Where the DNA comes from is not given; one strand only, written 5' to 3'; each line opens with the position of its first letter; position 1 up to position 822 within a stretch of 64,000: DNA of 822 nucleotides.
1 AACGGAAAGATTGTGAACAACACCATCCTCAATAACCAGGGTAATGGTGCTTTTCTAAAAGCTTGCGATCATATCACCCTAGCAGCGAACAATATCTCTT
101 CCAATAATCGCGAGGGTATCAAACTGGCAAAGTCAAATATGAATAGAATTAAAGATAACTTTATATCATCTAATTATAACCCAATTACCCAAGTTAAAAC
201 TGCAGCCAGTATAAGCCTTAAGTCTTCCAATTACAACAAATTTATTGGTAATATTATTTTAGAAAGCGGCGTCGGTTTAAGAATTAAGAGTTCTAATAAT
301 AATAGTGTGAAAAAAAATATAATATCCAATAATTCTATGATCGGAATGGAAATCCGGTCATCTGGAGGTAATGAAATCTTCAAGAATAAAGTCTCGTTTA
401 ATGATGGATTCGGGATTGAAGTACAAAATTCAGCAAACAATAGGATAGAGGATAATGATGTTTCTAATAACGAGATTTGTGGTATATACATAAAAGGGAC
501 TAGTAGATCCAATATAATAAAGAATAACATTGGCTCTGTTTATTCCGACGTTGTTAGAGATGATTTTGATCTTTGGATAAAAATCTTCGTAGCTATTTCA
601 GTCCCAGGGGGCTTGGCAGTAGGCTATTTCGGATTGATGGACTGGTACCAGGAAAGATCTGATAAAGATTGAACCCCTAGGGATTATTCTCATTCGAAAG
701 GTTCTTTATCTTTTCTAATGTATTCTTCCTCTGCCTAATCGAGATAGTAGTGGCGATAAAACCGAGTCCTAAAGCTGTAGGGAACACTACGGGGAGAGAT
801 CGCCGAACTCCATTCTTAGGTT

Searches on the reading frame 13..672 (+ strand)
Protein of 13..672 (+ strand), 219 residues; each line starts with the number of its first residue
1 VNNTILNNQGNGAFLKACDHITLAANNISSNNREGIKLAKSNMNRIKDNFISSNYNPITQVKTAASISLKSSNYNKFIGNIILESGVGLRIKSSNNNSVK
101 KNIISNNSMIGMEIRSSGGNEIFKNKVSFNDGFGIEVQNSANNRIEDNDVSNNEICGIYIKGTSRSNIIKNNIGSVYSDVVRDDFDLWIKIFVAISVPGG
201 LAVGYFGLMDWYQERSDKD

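Call 37: search_protein_families(library=pfam, proteins=[window:13-672:+], max_evalue=0.00001)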
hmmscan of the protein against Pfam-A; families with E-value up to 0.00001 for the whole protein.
window:13-672:+ (219 aa): 2 families
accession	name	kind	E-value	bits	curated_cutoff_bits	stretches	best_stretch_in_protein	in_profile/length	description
PF13229.12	Beta_helix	-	1.8e-26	93.1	25.9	2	2-128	15-135/158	Right handed beta helix region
PF05048.19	NosD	-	8e-21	74.9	23.6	2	64-173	60-169/212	Periplasmic copper-binding protein (NosD)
